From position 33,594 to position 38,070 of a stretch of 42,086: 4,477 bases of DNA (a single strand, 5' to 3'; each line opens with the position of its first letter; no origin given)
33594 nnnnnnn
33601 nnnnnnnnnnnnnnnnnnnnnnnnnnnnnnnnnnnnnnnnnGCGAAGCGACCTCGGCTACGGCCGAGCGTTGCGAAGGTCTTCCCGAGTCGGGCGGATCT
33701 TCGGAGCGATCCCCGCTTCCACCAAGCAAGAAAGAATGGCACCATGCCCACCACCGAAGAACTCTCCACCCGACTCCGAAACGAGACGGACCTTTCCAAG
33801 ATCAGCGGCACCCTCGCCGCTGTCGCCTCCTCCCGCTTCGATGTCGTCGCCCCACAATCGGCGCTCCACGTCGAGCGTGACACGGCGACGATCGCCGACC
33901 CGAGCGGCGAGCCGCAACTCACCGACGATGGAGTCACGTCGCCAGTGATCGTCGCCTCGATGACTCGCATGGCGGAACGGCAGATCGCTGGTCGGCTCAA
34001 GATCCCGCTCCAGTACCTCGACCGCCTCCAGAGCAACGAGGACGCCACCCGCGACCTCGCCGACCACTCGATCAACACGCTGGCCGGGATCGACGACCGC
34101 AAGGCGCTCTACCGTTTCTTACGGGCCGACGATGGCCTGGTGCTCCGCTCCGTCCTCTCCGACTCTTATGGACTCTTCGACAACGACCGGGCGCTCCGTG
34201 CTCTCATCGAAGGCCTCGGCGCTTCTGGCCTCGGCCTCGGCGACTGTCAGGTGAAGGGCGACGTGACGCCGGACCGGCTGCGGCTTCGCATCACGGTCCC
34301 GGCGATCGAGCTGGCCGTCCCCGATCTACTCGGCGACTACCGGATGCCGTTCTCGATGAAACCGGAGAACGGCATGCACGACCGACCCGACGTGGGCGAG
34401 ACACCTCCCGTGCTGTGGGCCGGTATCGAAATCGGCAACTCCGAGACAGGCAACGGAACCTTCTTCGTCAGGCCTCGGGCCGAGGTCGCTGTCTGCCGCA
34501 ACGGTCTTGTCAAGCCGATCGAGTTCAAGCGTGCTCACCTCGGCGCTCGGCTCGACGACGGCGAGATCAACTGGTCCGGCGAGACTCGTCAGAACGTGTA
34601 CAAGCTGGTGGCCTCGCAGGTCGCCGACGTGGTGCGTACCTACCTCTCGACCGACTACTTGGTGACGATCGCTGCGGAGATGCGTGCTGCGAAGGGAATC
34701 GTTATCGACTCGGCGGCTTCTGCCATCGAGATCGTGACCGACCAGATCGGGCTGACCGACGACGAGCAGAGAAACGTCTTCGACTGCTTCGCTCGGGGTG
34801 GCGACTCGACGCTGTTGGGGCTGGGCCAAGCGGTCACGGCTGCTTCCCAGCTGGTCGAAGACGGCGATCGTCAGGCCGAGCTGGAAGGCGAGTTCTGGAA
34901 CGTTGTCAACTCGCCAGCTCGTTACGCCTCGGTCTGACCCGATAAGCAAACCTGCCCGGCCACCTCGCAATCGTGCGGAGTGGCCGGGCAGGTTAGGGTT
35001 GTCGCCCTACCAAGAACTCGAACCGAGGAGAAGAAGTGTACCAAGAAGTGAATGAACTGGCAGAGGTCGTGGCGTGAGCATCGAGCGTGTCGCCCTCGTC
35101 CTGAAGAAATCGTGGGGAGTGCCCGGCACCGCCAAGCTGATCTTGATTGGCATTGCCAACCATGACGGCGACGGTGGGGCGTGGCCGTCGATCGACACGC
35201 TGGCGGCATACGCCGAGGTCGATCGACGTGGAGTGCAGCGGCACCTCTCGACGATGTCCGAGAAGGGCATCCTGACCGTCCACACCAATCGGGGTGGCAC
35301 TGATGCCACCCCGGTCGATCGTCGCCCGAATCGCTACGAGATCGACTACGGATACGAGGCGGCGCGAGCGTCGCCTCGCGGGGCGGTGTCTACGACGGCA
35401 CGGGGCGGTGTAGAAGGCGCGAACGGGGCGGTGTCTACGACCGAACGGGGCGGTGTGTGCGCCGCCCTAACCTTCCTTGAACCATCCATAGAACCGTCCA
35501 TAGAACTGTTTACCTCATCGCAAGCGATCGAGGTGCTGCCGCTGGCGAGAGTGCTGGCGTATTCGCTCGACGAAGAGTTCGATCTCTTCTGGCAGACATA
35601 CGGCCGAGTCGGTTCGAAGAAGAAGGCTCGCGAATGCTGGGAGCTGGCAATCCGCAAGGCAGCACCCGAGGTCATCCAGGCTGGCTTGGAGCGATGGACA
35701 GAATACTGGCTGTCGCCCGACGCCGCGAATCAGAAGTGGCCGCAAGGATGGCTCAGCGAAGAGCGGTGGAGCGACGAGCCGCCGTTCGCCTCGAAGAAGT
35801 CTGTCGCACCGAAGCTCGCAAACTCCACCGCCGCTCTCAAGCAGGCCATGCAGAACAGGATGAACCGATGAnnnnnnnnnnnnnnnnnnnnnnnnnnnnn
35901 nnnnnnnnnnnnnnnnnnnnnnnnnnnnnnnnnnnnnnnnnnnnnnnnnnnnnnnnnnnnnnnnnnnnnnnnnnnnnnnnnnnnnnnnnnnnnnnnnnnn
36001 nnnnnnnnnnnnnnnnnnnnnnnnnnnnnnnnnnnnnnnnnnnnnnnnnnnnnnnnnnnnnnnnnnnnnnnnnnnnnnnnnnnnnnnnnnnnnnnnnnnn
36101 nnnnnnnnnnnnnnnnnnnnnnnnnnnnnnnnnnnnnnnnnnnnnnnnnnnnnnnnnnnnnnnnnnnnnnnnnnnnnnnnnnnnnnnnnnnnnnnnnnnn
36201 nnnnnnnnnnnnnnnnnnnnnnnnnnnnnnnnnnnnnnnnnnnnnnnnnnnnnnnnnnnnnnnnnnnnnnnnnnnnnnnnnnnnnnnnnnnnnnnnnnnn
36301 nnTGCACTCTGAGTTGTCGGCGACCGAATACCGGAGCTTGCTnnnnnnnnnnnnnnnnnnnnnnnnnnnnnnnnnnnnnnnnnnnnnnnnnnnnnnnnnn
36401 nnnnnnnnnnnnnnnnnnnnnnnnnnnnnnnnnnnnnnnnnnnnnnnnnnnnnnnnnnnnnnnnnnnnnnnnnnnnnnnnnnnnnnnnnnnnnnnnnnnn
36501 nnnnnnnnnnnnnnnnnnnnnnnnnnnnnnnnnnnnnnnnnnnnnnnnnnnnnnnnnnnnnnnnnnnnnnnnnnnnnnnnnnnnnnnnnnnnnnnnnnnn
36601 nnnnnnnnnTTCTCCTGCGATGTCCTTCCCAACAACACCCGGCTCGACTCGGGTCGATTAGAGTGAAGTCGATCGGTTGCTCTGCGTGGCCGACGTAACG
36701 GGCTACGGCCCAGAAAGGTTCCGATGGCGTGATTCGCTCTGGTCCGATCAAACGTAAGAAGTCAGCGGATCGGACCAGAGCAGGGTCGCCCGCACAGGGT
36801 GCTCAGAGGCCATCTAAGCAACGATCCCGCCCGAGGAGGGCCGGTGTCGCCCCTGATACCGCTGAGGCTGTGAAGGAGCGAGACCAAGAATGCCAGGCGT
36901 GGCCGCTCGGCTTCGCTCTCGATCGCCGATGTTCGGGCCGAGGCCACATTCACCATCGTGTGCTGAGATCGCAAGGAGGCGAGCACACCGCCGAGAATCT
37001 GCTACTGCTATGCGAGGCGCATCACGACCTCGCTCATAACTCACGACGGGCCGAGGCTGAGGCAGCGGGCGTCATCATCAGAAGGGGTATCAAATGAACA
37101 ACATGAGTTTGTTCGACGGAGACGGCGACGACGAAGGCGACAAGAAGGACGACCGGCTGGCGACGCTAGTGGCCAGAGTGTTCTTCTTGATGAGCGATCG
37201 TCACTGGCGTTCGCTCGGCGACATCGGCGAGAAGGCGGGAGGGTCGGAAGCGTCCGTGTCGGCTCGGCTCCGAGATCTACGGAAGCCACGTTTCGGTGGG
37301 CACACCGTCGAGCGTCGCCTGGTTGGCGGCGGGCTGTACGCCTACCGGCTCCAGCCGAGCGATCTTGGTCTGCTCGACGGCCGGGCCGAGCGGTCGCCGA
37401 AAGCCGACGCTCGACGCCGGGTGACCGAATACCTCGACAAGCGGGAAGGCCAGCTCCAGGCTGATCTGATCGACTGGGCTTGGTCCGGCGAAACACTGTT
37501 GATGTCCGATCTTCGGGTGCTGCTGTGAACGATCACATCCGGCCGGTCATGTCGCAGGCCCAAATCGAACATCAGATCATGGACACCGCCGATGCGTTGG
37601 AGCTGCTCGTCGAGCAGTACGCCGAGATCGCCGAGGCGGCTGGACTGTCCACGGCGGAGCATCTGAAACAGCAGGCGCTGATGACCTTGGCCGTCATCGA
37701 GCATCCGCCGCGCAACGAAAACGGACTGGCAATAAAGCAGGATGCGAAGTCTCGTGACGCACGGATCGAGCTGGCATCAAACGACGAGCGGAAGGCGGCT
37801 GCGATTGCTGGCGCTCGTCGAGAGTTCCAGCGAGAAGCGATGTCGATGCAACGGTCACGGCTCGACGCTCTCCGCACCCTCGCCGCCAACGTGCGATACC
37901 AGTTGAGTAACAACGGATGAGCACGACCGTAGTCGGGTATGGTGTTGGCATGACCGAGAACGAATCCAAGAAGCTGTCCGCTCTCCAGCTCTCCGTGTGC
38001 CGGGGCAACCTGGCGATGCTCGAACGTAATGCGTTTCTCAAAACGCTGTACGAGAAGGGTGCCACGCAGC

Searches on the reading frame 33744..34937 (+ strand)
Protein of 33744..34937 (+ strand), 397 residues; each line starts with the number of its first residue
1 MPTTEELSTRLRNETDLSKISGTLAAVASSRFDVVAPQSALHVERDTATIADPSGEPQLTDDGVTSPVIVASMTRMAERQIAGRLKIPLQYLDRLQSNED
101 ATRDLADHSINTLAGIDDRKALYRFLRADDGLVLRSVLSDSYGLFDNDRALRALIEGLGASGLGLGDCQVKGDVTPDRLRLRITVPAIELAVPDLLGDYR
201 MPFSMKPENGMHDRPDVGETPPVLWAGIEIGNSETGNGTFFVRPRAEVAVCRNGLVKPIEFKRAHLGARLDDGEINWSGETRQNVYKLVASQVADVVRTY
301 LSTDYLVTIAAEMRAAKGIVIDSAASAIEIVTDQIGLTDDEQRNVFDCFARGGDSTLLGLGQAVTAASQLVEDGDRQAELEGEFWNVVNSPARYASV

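Call 14: search_protein_families(library=phrogs, proteins=[window:33744-34937:+], max_evalue=0.001)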
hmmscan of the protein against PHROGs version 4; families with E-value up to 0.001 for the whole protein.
window:33744-34937:+ (397 aa): 1 family
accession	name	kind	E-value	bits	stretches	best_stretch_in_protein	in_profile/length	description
phrog_1362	-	unknown function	8.7e-51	174.2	1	10-383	5-378/391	-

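Call 24: find_related_loci(query=window:33744-34937:+, collection=viral_contigs, flank=10000)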
Query window:33744-34937:+ (397 aa) in viral_contigs; peptide patterns used: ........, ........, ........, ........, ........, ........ (x = any residue, [..] = any of these).
4 stretches matched a pattern; 1 encode a relative of the query (tblastn E <= 1e-3); 1 distinct loci.
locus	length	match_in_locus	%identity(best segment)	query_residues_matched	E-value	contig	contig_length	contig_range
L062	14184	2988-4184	88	1-397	0e+0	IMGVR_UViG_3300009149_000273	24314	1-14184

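Call 72: find_related_loci(query=L062:6182-6754:+, collection=viral_contigs, flank=10000)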
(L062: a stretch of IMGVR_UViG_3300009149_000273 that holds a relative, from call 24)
Query L062:6182-6754:+ (190 aa) in viral_contigs; peptide patterns used: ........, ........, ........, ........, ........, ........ (x = any residue, [..] = any of these).
22 stretches matched a pattern; 1 encode a relative of the query (tblastn E <= 1e-3); 1 distinct loci.
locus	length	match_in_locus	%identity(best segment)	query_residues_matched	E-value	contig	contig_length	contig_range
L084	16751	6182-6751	100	1-190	1e-130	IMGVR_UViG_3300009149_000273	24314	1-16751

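Call 74: search_protein_families(library=pfam, proteins=[window:33744-34937:+], max_evalue=0.01)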
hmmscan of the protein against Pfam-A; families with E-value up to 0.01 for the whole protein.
window:33744-34937:+ (397 aa): 0 families

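Call 96: search_solved_structures(query=window:33744-34937:+, max_evalue=1)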
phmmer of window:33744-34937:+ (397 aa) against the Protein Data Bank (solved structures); distinct sequences matched with E-value up to 1: 2.
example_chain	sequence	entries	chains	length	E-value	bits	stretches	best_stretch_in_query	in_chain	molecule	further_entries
9t1m_A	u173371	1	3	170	0.74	11.9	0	90-158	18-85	Alpha Rep E4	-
6emf_A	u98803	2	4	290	0.79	11.9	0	177-232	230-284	G0S4M2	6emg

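Call 97: search_protein_families(library=ncbifam, proteins=[window:33744-34937:+], max_evalue=0.01)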
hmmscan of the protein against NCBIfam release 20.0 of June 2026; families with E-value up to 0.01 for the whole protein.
window:33744-34937:+ (397 aa): 0 families

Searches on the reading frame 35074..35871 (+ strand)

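Call 14: search_protein_families(library=phrogs, proteins=[window:35074-35871:+], max_evalue=0.001)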
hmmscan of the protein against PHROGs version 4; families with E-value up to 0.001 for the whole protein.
window:35074-35871:+ (265 aa): 10 families
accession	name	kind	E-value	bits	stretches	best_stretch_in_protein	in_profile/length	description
phrog_270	-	DNA, RNA and nucleotide metabolism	6.1e-27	96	1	15-248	44-262/383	replication initiation protein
phrog_8540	-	DNA, RNA and nucleotide metabolism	4.5e-20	73.7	1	1-124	1-124/196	replication initiation O-like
phrog_1032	-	DNA, RNA and nucleotide metabolism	9.2e-16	59.6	1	1-225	1-244/281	replication initiation protein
phrog_4617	-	DNA, RNA and nucleotide metabolism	3.6e-11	44.1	1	1-121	1-116/223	replication initiation protein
phrog_391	-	DNA, RNA and nucleotide metabolism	1.1e-08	36.1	1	15-144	14-156/298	replication initiation O-like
phrog_11896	-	DNA, RNA and nucleotide metabolism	3.4e-06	28.2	1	13-76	15-79/225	primosomal protein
phrog_9327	-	DNA, RNA and nucleotide metabolism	2.7e-05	24.9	1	164-242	169-248/276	primosomal protein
phrog_678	-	DNA, RNA and nucleotide metabolism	3.2e-05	24.6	1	17-89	73-133/346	replication initiation O-like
phrog_16304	-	unknown function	0.00017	22.5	1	165-246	143-235/244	-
phrog_428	-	DNA, RNA and nucleotide metabolism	0.00037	20.8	1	19-104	106-189/455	replication initiation protein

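Call 97: search_protein_families(library=ncbifam, proteins=[window:35074-35871:+], max_evalue=0.01)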
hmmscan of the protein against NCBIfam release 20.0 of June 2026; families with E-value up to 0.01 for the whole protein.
window:35074-35871:+ (265 aa): 0 families

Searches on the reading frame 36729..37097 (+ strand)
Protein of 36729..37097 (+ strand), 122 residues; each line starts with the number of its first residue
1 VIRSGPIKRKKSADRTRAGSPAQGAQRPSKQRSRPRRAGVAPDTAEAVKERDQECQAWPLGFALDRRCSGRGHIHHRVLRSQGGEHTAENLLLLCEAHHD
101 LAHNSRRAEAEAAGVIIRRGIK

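Call 27: search_protein_families(library=pfam, proteins=[window:36729-37097:+], max_evalue=0.01)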
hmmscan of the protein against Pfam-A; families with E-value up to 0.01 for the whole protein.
window:36729-37097:+ (122 aa): 1 family
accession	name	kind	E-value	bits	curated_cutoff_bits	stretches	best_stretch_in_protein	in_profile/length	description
PF01844.29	HNH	-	0.0001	22.8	21.4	1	72-104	14-46/47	HNH endonuclease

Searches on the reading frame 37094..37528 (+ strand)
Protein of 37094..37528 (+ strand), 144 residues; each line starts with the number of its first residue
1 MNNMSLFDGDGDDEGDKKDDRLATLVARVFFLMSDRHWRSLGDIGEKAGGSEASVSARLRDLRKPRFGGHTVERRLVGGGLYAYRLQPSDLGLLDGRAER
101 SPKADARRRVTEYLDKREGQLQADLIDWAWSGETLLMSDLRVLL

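Call 14: search_protein_families(library=phrogs, proteins=[window:37094-37528:+], max_evalue=0.001)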
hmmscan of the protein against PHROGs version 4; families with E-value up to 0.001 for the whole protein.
window:37094-37528:+ (144 aa): 1 family
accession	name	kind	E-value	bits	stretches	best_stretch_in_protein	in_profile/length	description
phrog_25381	-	unknown function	0.00083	21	0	17-87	22-102/111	-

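Call 27: search_protein_families(library=pfam, proteins=[window:37094-37528:+], max_evalue=0.01)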
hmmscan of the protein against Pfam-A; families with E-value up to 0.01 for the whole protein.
window:37094-37528:+ (144 aa): 0 families

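Call 40: search_solved_structures(query=window:37094-37528:+, max_evalue=10)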
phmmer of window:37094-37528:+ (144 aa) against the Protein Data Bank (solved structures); distinct sequences matched with E-value up to 10: 5.
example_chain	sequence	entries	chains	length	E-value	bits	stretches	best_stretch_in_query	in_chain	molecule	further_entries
4o1o_A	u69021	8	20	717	0.23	14.7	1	15-65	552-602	Ribonuclease L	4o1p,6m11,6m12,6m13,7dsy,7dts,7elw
1r22_A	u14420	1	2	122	0.29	14.4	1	35-75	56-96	Transcriptional repressor smtB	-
5xxb_N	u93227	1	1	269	0.61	13.3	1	22-70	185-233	Ribosomal protein uL13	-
1r1t_A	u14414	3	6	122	1.2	12.4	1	36-75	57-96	Transcriptional repressor smtB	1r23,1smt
6qik_J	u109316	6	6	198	1.2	12.3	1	5-75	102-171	60S ribosomal protein L16-B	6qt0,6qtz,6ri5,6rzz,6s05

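Call 42: find_homologous_proteins(query=window:37094-37528:+, max_evalue=0.001)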
Query window:37094-37528:+ (144 aa): 635 proteins with E <= 0.001 among 822 candidates; the best 120 are listed.
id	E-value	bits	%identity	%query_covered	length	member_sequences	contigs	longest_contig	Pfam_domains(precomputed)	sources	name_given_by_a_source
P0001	5.4e-88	310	100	100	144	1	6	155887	-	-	-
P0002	2.1e-38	149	54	100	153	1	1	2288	-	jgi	jgi:hypothetical protein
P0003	2.7e-38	149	61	89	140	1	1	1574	-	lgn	-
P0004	2.6e-29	120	50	97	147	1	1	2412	-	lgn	-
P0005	6.3e-25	106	61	68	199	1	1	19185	-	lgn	-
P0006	6.3e-24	103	59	69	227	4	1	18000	-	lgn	-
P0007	6.9e-22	96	45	97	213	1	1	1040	-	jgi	-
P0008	7.2e-21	93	57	58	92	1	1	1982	-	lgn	-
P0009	5.2e-20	90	58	56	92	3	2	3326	-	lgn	-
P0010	1.1e-19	89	64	56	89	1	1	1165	-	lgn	-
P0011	1.5e-19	88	54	59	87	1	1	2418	-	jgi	-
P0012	1.8e-19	88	57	65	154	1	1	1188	-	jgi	jgi:hypothetical protein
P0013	2.2e-19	88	55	57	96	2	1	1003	-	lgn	-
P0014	3.1e-19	87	60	56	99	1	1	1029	-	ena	-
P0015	3.4e-19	87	61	54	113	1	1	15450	-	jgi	jgi:hypothetical protein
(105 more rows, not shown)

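Call 43: find_encoding_contigs(protein=P0001, flank=10000, max_places=8)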
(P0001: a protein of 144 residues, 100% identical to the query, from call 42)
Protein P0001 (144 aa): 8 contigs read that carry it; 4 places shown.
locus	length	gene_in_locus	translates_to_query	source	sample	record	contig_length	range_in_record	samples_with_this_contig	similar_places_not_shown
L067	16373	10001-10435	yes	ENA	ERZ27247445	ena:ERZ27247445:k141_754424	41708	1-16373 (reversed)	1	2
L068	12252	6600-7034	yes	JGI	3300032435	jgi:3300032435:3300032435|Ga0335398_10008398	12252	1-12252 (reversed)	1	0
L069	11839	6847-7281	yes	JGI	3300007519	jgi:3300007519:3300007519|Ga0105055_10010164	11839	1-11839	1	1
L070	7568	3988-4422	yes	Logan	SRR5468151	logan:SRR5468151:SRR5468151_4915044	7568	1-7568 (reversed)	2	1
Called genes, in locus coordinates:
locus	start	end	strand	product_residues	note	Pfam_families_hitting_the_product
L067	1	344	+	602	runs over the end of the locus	-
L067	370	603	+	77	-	-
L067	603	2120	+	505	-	-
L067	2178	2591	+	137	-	-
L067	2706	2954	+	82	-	-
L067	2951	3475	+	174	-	PF01464:SLT (weak)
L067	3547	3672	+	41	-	-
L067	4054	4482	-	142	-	PF00436:SSB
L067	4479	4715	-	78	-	-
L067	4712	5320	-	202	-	PF04404:ERF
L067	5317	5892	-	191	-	PF07352:Phage_Mu_Gam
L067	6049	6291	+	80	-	-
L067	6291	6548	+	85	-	-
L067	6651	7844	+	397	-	-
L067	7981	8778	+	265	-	PF13730:HTH_36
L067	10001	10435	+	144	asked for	-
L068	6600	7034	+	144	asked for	-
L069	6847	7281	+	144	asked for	-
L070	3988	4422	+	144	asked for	-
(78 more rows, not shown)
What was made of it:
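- On Leaderless mRNA gene (actinobacterial type): Public gene calls use the same starts (call 43).
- Checked: Public gene calls on identical contigs use the same ATG starts (call 43).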

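Call 52: find_encoding_contigs(protein=P0005, flank=10000, max_places=3)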
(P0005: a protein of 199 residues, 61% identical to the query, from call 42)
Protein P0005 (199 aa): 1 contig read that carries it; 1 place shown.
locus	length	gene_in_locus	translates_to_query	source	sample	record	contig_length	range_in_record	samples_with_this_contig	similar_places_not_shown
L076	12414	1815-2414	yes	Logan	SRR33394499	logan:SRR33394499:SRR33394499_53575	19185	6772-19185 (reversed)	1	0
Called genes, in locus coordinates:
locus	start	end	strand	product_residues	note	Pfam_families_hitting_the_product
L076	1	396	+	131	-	?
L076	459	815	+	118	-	-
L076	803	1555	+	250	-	PF04404:ERF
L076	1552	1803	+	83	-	-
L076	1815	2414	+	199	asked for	-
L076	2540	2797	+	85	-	-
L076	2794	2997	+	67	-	-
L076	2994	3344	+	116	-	-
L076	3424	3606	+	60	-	-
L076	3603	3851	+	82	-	-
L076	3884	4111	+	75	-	-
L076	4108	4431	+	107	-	-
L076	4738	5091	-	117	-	-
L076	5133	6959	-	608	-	PF00041:fn3 (faint)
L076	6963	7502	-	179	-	-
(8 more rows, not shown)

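Call 53: find_encoding_contigs(protein=P0006, flank=10000, max_places=3)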
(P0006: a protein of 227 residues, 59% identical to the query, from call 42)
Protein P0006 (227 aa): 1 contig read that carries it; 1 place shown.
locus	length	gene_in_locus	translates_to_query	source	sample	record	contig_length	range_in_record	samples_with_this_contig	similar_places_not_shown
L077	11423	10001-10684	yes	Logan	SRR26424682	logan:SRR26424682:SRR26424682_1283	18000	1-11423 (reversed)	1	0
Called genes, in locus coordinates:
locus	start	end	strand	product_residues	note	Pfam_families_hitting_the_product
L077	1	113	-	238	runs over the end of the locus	-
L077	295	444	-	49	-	-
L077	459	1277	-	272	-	-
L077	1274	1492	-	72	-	PF14192:DUF4314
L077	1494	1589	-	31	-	-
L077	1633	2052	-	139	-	-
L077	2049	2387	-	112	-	-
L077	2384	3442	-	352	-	PF06067:DUF932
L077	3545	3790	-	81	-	-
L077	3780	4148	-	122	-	-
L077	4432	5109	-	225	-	-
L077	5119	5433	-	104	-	-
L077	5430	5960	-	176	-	PF05866:RusA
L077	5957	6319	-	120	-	-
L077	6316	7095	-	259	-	-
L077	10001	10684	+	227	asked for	-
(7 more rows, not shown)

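Call 54: find_encoding_contigs(protein=P0002, flank=10000, max_places=3)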
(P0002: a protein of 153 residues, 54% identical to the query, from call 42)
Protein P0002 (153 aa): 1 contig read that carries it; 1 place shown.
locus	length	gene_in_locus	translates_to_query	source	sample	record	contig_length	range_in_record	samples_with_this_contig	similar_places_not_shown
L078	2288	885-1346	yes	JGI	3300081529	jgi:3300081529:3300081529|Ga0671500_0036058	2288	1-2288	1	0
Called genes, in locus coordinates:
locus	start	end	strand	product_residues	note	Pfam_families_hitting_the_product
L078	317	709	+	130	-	-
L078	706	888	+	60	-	-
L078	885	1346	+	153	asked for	-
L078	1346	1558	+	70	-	-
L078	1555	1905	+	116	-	-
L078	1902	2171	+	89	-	-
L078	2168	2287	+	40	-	?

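Call 82: predict_structure(alignment_id=A4)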
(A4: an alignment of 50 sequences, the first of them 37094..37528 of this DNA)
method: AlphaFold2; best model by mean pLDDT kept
length: 144 residues; sequences in the alignment: 50
mean_pLDDT: 86.1   pTM: 0.70
mean pLDDT of the five models: 86.1, 85.5, 85.1, 84.9, 84.8
residues with pLDDT >= 90: 75; 70-90: 46; 50-70: 21; < 50: 2
segments of 3 or more residues with pLDDT < 50: none
pLDDT, mean of each block of 10 residues (from residue 1): 69 76 97 98 98 97 94 97 97 83 73 85 66 77 82
secondary structure, 60 per line:
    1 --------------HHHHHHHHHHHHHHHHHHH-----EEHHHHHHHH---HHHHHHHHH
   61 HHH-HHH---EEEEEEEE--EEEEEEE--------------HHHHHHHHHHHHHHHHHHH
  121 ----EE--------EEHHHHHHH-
elements in order: H15-33 H41-48 H52-63 E71-78 E81-87 H102-120 H137-143

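Call 85: fold_search(model_id=the predicted structure, library=pdb)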
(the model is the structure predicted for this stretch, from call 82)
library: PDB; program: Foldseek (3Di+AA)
matches with E <= 10: 1402; with E <= 0.001: 0
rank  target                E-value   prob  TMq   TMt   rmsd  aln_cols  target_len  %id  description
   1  1smt_A                2.3e-03  1.00  0.32  0.46  13.8       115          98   22  SMTB REPRESSOR FROM SYNECHOCOCCUS PCC7942 (released 1997-12-03)
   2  1r23_A                2.9e-03  1.00  0.33  0.44  13.0       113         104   20  Crystal structure of the cyanobacterial metallothionein repressor SmtB in the Zn1-form (one Zn(II) per dimer) (released 2004-05-18)
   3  1smt_B                3.5e-03  1.00  0.33  0.46   9.3        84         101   26  SMTB REPRESSOR FROM SYNECHOCOCCUS PCC7942 (released 1997-12-03)
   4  1r22_B                5.9e-03  1.00  0.32  0.46   7.2        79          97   32  Crystal structure of the cyanobacterial metallothionein repressor SmtB (C14S/C61S/C121S mutant) in the Zn2alpha5-form (released 2004-05-18)
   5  4yif_C                8.0e-03  0.99  0.33  0.34  16.2       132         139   11  Crystal structure of Rv0880 (released 2015-06-10)
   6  5hli_A                9.0e-03  1.00  0.35  0.34  13.3       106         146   14  Structure of Disulfide formed AbfR (released 2017-01-25)
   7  2kko_MODEL_1_A        1.1e-02  0.98  0.33  0.43  14.8       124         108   17  Solution NMR structure of the homodimeric winged helix-turn-helix DNA-binding domain (fragment 1-100) Mb0332 f (released 2009-08-11)
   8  4omz_B                1.2e-02  1.00  0.37  0.52   9.7        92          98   15  Crystal Structure of NolR from Sinorhizobium fredii (released 2014-04-16)
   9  7kua                  1.2e-02  1.00  0.38  0.37  15.7       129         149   11  Crystal structure of the MarR family transcriptional regulator from Pseudomonas putida bound to Indole 3 acetic acid (released 2021-12-01)
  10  6xjf_B                1.3e-02  0.99  0.36  0.47   7.2       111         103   20  X-ray crystal structure of Pyrococcus furiosus general transcription factor TFE-alpha (SeMet labeled protein) (released 2020-07-08)
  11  4yif_B                1.3e-02  0.97  0.34  0.35  12.7       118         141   16  Crystal structure of Rv0880 (released 2015-06-10)
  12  5hs7_A                1.5e-02  0.97  0.32  0.43  15.2       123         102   15  Reduced form of the transcriptional regulator YodB from B. subtilis (released 2016-08-17)
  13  5yhx_A                1.6e-02  0.99  0.37  0.37  13.8       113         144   15  Structure of Lactococcus lactis ZitR, wild type (released 2017-12-06)
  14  7kfs                  2.0e-02  0.99  0.35  0.36  13.6        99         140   20  Crystal structure of the MarR family transcriptional regulator from Variovorax paradoxus bound to Benzoic Acid (released 2021-11-10)
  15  3cjn                  2.0e-02  0.99  0.37  0.36  15.3       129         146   13  Crystal structure of transcriptional regulator, MarR family, from Silicibacter pomeroyi (released 2008-03-25)
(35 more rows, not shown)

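Call 97: search_protein_families(library=ncbifam, proteins=[window:37094-37528:+], max_evalue=0.01)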
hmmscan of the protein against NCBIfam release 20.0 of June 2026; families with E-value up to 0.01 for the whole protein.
window:37094-37528:+ (144 aa): 0 families

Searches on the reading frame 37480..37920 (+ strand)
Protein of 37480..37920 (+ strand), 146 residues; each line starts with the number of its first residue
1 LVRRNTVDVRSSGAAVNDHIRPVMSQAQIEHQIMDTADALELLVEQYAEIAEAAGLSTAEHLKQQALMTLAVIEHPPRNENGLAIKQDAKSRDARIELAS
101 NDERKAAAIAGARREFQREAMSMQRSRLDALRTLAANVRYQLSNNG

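Call 14: search_protein_families(library=phrogs, proteins=[window:37480-37920:+], max_evalue=0.001)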
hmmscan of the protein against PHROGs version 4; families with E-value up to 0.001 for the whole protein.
window:37480-37920:+ (146 aa): 1 family
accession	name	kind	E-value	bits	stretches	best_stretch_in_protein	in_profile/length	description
phrog_1389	-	unknown function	0.00011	23.2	1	21-146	5-120/122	-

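Call 27: search_protein_families(library=pfam, proteins=[window:37480-37920:+], max_evalue=0.01)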
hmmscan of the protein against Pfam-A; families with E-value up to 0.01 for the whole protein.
window:37480-37920:+ (146 aa): 0 families

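Call 63: find_related_loci(query=A3, collection=viral_contigs, flank=10000)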
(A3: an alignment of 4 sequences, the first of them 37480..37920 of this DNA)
Query A3 (146 aa) in viral_contigs; peptide patterns used: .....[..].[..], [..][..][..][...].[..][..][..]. (x = any residue, [..] = any of these).
15 stretches matched a pattern; 5 encode a relative of the query (tblastn E <= 1e-3); 5 distinct loci.
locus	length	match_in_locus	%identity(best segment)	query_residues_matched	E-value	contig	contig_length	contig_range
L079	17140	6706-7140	82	1-146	3e-68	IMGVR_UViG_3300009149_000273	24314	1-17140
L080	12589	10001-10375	51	20-144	3e-36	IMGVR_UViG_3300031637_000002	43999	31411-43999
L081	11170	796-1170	51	20-144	3e-36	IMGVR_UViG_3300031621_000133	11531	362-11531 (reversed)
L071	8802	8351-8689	28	22-141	1e-7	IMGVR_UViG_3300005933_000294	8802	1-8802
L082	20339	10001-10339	28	22-141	1e-7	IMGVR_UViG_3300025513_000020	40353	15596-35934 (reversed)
